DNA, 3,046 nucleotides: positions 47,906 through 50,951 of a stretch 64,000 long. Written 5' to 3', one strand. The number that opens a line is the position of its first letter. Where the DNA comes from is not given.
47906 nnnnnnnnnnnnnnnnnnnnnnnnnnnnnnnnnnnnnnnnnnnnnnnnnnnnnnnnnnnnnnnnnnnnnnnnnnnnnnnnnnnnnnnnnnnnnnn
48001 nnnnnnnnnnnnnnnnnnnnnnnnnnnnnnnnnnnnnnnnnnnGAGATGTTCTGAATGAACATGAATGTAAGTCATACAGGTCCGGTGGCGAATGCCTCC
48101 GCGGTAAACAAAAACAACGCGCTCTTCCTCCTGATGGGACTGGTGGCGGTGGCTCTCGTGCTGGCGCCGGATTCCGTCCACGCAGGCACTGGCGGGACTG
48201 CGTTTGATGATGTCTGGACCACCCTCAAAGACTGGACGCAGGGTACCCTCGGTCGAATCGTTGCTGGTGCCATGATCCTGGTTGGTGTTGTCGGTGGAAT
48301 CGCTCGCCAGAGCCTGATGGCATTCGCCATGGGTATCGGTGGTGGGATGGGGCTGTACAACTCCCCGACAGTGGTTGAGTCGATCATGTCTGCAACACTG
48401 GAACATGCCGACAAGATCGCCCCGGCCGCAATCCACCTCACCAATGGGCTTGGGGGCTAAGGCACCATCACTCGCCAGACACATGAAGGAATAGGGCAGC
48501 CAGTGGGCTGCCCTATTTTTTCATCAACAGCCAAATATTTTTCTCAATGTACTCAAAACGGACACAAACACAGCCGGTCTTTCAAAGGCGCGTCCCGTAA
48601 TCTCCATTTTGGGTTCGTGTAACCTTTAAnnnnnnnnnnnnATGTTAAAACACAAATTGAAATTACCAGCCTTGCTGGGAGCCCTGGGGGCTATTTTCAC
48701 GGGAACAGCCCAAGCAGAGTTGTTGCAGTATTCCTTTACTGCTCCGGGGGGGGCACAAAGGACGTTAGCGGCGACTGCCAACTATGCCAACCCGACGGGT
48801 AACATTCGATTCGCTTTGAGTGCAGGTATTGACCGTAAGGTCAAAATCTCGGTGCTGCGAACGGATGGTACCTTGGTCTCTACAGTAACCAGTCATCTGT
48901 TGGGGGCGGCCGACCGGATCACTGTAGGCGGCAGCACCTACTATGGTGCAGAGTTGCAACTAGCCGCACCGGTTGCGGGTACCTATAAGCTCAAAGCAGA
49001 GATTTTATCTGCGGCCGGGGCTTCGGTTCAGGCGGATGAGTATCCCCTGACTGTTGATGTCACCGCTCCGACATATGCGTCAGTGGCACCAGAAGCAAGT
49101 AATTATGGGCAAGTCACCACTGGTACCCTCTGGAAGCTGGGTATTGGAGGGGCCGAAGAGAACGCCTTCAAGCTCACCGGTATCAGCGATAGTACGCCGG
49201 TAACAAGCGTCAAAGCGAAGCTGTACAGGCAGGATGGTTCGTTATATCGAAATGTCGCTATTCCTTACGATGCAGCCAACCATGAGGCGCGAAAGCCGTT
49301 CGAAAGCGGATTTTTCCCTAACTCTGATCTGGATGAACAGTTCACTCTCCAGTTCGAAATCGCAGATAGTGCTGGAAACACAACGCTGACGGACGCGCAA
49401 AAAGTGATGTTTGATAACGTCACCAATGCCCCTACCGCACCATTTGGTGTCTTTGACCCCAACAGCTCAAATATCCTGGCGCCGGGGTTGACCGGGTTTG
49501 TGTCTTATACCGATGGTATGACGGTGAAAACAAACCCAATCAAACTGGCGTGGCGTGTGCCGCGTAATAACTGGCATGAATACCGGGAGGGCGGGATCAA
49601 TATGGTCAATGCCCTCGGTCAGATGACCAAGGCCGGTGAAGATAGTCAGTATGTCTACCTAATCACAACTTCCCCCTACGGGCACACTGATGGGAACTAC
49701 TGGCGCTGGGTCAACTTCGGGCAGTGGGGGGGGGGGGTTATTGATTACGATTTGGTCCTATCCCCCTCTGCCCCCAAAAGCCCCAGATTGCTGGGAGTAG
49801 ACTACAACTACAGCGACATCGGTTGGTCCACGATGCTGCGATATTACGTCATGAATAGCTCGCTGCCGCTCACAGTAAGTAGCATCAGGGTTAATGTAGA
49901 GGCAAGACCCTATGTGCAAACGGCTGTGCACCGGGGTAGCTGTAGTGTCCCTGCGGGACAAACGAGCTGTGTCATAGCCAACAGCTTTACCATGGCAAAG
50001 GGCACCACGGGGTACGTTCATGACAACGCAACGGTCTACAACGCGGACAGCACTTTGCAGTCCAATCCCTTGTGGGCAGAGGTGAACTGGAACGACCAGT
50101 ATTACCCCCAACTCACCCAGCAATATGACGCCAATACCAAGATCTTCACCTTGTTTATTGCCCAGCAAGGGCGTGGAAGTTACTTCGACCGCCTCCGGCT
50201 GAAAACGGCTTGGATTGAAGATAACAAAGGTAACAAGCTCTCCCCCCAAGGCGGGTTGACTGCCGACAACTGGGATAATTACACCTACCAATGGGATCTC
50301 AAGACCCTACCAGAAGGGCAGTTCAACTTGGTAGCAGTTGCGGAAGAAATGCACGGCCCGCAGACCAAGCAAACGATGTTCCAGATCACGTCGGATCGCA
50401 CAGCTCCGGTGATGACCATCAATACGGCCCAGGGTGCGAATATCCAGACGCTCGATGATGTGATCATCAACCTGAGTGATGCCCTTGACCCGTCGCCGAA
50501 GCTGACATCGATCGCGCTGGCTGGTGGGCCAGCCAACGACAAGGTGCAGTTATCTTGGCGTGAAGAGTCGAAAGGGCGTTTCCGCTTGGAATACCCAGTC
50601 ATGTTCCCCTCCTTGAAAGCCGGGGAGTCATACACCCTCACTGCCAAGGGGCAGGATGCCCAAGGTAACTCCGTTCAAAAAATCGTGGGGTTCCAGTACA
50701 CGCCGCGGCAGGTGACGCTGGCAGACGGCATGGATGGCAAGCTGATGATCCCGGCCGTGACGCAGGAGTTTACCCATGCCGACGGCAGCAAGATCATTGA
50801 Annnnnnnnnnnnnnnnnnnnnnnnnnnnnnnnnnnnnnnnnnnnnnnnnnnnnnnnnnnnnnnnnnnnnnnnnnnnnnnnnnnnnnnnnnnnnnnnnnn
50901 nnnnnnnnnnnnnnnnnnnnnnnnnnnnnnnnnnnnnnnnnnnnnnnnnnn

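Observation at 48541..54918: Mosaic giant adhesin gene and truncated tandem paralog with duplicated leader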

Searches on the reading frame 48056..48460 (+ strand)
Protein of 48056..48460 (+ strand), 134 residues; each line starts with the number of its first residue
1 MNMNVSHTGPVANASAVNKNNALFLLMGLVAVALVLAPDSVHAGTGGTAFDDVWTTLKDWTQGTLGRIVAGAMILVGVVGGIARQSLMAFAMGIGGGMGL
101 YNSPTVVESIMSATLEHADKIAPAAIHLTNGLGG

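Call 7: search_protein_families(library=pfam, proteins=[window:48056-48460:+], max_evalue=0.01)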
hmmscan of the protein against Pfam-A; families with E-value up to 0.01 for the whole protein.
window:48056-48460:+ (134 aa): 1 family
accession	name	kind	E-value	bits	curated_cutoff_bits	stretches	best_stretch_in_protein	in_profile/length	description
PF04956.18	TrbC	-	6.2e-06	26.8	27.9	1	19-109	6-97/98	TrbC/VIRB2 pilin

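Call 8: search_protein_families(library=ncbifam, proteins=[window:48056-48460:+], max_evalue=0.01)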
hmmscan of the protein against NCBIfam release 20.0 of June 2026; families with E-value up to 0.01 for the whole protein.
window:48056-48460:+ (134 aa): 1 family
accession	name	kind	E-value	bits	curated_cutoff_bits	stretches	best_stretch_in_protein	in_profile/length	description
NF041281.1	TraA_gammapb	subfamily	6.1e-35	119.1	50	1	42-115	2-75/75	TraA family conjugative transfer protein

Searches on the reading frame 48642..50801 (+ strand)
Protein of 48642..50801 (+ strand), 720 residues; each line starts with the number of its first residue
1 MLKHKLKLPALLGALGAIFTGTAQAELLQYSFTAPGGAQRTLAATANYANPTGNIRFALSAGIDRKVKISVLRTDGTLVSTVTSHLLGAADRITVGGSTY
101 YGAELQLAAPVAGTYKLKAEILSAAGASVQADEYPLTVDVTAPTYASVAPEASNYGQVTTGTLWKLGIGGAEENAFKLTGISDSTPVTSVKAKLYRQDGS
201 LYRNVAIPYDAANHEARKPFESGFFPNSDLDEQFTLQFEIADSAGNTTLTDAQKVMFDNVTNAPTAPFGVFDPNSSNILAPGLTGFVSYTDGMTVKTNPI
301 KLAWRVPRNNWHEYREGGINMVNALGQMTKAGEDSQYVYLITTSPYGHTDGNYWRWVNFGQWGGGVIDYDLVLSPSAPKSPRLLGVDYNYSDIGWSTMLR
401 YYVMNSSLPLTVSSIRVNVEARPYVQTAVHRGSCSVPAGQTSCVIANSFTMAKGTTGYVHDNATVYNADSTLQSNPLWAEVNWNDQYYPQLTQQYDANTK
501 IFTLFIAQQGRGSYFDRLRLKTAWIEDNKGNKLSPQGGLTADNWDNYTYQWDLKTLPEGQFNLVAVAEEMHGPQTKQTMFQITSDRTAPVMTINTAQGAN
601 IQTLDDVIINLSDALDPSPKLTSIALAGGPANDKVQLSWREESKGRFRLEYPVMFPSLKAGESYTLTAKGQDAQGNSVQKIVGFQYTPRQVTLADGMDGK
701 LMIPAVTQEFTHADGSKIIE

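Call 63: find_homologous_proteins(query=window:48642-50801:+, max_evalue=0.00001)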
Query window:48642-50801:+ (720 aa): 12 proteins with E <= 0.00001 among 8000 candidates.
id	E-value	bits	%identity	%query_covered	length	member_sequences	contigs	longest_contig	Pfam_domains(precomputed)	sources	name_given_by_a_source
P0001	4.1e-209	715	55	79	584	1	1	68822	PF13750.13,PF12245.15,PF13752.13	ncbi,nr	ncbi:MAG: DUF4165 domain-containing protein, partial [Pseudomonadota bacterium]|nr:DUF4165 domain-co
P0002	8.7e-208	710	45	97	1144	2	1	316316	PF13750.13,PF12245.15,PF13752.13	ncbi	-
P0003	8.0e-189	648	45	96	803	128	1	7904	PF13750.13,PF12245.15,PF13752.13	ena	-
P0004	1.6e-182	627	43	93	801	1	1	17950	PF13750.13,PF12245.15,PF13752.13,PF19077.7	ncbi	-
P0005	4.5e-181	622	58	67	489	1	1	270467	PF12245.15,PF13752.13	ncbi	ncbi:DUF4165 domain-containing protein (plasmid) [Vibrio alginolyticus]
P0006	1.3e-176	607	42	97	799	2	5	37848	PF13750.13,PF12245.15,PF13752.13,PF19077.7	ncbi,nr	ncbi:TPA: DUF4165 domain-containing protein [Aeromonas hydrophila]|nr:DUF4165 domain-containing prot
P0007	2.0e-174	600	52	71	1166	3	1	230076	PF13750.13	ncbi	-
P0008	6.1e-143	496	39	92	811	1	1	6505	PF13750.13,PF12245.15,PF13752.13,PF19077.7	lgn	-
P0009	7.2e-114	400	36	100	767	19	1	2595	PF13750.13,PF12245.15,PF13752.13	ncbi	ncbi:MAG: DUF4165 domain-containing protein, partial [Aeromonas sp.]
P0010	3.3e-103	365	34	100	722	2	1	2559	PF15418.13,PF13750.13,PF12245.15,PF13752.13,PF19077.7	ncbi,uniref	ncbi:DUF4165 domain-containing protein, partial [Aeromonas jandaei]|uniref:Ig-like domain-containing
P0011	2.8e-50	190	35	58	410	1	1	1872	PF12245.15,PF13752.13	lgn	-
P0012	1.1e-38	151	73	15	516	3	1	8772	PF02624.22,PF18381.8,PF13752.13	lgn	-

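Call 73: find_encoding_contigs(protein=P0006, flank=8000, max_places=3)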
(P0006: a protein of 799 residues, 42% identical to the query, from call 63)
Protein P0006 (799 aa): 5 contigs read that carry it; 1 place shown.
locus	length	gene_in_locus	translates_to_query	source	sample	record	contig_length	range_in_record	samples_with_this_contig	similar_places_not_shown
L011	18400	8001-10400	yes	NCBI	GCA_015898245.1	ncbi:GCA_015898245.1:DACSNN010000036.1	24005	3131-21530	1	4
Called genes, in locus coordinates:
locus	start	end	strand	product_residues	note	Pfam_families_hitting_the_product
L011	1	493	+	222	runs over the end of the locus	PF14348:DtrJ-like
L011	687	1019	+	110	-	-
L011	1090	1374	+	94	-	-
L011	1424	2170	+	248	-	-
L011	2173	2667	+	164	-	PF04307:YdjM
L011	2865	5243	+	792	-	PF13752:DUF4165, PF19077:Big_13 (faint), PF12245:Big_3_2, PF13750:Big_3_3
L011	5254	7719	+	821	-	PF13752:DUF4165, PF12245:Big_3_2 (weak), PF13750:Big_3_3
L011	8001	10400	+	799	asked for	PF13752:DUF4165, PF19077:Big_13 (faint), PF12245:Big_3_2, PF13750:Big_3_3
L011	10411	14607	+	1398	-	PF05345:He_PIG (faint), PF00801:PKD (faint)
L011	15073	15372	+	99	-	-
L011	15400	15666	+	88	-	-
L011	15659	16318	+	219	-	-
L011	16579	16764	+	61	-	-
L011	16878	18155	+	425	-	-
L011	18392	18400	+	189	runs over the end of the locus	-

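Call 78: predict_structure(alignment_id=A2)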
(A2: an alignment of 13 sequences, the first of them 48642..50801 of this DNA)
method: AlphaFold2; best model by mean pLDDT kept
length: 720 residues; sequences in the alignment: 13
mean_pLDDT: 81.8   pTM: 0.52
mean pLDDT of the five models: 81.8, 81.4, 80.7, 80.4, 76.5
residues with pLDDT >= 90: 327; 70-90: 254; 50-70: 68; < 50: 71
segments of 3 or more residues with pLDDT < 50: 1-24, 154-160, 169-171, 316-318, 653-655, 691-717
pLDDT, mean of each block of 10 residues (from residue 1): 39 35 66 89 91 93 88 92 90 84 93 94 86 92 89 50 65 77 92 93 93 89 73 89 93 80 78 94 95 90 85 56 69 91 74 64 68 90 92 81 91 94 95 95 94 88 89 85 91 91 89 68 93 93 85 89 94 93 88 82 85 88 85 77 87 59 89 89 80 42 38 43
secondary structure, 60 per line:
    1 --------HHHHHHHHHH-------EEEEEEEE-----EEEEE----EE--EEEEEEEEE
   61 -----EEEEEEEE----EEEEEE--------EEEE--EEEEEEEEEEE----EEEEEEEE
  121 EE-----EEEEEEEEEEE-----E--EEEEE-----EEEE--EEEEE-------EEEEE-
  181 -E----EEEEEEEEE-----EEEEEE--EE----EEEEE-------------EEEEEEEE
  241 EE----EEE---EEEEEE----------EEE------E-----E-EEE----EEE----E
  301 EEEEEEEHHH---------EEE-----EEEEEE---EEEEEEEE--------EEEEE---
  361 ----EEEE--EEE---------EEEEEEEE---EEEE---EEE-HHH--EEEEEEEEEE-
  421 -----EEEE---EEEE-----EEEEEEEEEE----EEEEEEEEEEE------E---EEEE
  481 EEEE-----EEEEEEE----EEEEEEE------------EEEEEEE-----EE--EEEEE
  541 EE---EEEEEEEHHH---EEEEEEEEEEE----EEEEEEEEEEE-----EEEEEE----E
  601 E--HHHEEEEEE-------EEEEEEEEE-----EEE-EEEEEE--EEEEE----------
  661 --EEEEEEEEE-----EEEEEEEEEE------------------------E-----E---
elements in order (helices of 4 or more, strands of 3 or more residues): H9-18 E26-33 E39-43 E52-60 E66-73 E78-83 E92-95 E98-108 E113-122 E128-138 E147-151 E157-160 E163-167 E175-179 E187-195 E201-206 E215-219 E233-242 E247-249 E253-258 E269-271 E286-288 E293-295 E300-307 E320-322 E328-333 E337-344 E353-357 E365-368 E371-373 E383-390 E394-397 E401-403 E410-419 E426-429 E433-436 E442-451 E456-466 E477-484 E490-496 E501-507 E520-526 E536-542 E546-552 E559-569 E574-584 E590-595 E607-612 E620-628 E634-636 E638-643 E646-650 E663-671 E677-686

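Call 80: fold_search(model_id=the predicted structure, library=pdb)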
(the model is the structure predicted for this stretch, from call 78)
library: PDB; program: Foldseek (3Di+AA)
matches with E <= 10: 1880; with E <= 0.001: 260
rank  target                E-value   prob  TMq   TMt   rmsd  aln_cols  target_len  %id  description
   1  8oq3_A                7.1e-11  1.00  0.18  0.11  28.9       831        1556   10  Structure of methylamine treated human complement C3 (released 2024-02-21)
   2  8d82_A                5.0e-10  1.00  0.17  0.20  28.6       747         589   10  Cryo-EM structure of human IL-6 signaling complex in detergent: model containing full extracellular domains (released 2023-03-29)
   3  8v29_B                1.0e-09  1.00  0.17  0.20  26.6       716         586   10  Cryo-EM structure of human type I OSM receptor complex: model for full extracellular assembly (released 2024-11-20)
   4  9u60_E                1.1e-09  1.00  0.16  0.10  29.3       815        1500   12  C3 convertases zymogen C4b2 in loading state (released 2026-01-14)
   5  9g93_A                1.4e-09  1.00  0.13  0.14  23.6       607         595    9  CryoET structure of the in vitro grown Bacillus anthracis Sap S-layer (released 2024-12-18)
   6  8k53_A                3.6e-09  1.00  0.18  0.17  25.4       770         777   10  Structure of the Dimeric Human CNTN2 Ig 1-6-FNIII 1-2 Domain in an Asymmetric State (released 2023-12-06)
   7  6hhu_A                3.7e-09  1.00  0.13  0.15  24.4       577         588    9  Structure of the Bacillus anthracis Sap S-layer assembly domain (released 2019-07-24)
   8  4aq1_A                3.7e-09  1.00  0.13  0.13  30.2       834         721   10  Structure of the SbsB S-layer protein of Geobacillus stearothermophilus PV72p2 in complex with nanobody KB6 (released 2012-06-13)
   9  3pvm_B                3.9e-09  1.00  0.18  0.12  29.0       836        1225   11  Structure of Complement C5 in Complex with CVF (released 2011-01-19)
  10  8v2b_B                4.9e-09  1.00  0.17  0.20  27.2       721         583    9  Cryo-EM structure of mouse type II OSM receptor complex: model for full extracellular assembly (released 2024-11-20)
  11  9ijj_h                5.4e-09  1.00  0.15  0.09  26.2       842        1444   10  In situ structure of the central apparatus in mouse sperm axoneme. (released 2025-06-04)
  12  4ziq                  6.2e-09  1.00  0.16  0.10  30.4       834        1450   10  Crystal structure of trypsin activated alpha-2-macroglobulin from Escherichia coli. (released 2015-06-10)
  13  9u62_E                6.8e-09  1.00  0.18  0.11  28.6       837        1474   10  AP pathways C3 convertase C3bBbP and C3 complex (released 2026-01-14)
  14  8qy6_A                9.7e-09  1.00  0.17  0.19  27.2       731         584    9  Structure of interleukin 6 (gp130 P496L mutant). (released 2024-02-21)
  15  6vjb                  9.7e-09  1.00  0.15  0.10  24.5       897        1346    9  Crystal structure of a catalytically inactive CXC Chemokine-degrading protease SpyCEP from Streptococcus pyogenes (released 2020-04-15)
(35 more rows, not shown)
